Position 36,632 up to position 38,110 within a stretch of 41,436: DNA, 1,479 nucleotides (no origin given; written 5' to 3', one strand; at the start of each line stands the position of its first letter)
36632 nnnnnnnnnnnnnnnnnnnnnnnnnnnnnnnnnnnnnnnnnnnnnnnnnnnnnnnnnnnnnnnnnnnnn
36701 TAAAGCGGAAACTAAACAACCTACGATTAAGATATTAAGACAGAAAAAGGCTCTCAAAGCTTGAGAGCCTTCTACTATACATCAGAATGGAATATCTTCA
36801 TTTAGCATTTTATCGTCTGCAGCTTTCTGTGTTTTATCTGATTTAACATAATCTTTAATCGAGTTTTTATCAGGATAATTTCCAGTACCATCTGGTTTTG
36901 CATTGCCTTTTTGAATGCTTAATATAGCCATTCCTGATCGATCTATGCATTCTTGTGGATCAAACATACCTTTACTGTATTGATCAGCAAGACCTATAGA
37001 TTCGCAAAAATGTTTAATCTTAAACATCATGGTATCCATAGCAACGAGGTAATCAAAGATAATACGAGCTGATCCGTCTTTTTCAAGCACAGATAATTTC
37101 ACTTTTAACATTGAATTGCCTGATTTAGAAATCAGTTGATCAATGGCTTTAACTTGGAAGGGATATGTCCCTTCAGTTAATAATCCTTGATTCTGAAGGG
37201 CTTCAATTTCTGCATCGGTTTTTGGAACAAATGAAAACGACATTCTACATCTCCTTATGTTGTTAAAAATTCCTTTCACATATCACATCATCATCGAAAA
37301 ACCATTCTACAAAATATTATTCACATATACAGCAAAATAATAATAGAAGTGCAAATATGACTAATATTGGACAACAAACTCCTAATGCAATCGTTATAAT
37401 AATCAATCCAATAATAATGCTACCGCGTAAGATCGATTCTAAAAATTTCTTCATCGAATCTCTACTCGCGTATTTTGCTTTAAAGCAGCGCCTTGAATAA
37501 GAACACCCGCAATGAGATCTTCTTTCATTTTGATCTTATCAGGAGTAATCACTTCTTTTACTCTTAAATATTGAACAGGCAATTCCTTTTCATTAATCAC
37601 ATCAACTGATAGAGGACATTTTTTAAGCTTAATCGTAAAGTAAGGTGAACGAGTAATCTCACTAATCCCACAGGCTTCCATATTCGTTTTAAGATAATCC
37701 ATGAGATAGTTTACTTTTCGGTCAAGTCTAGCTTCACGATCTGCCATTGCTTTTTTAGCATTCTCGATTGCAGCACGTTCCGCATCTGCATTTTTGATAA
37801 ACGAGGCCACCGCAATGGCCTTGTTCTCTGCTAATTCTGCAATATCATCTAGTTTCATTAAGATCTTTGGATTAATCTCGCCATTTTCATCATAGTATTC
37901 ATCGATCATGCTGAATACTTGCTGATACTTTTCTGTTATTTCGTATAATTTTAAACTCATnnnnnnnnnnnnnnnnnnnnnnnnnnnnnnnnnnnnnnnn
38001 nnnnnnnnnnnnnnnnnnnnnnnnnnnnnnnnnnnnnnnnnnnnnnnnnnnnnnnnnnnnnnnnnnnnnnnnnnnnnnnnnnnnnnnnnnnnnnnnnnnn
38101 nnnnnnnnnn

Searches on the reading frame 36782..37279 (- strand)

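Call 107: search_protein_families(library=phrogs, proteins=[window:36782-37279:-], max_evalue=0.0001)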
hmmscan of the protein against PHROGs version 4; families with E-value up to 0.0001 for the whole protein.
window:36782-37279:- (165 aa): 4 families
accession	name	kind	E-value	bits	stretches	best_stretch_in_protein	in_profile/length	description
phrog_2698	-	unknown function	2.6e-09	38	1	22-157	14-150/167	-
phrog_2300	-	unknown function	6.3e-07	30.5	1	30-156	45-170/347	-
phrog_378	-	DNA, RNA and nucleotide metabolism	9.2e-06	27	1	27-165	12-163/163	single strand DNA binding protein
phrog_3724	-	unknown function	1.4e-05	25.6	1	29-115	21-107/285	-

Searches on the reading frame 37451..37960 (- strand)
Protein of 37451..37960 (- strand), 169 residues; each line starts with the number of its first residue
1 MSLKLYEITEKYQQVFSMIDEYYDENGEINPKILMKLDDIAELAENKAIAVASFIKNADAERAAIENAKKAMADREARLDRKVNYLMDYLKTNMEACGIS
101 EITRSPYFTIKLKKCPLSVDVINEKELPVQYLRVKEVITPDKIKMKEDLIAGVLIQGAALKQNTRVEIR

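Call 107: search_protein_families(library=phrogs, proteins=[window:37451-37960:-], max_evalue=0.0001)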
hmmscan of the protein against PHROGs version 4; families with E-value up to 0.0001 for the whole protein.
window:37451-37960:- (169 aa): 2 families
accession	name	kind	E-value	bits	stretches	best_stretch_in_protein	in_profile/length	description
phrog_253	-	DNA, RNA and nucleotide metabolism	8.8e-32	111.3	1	2-169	6-167/169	Mu Gam-like end protection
phrog_20203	-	unknown function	4.1e-07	31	1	109-168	15-74/75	-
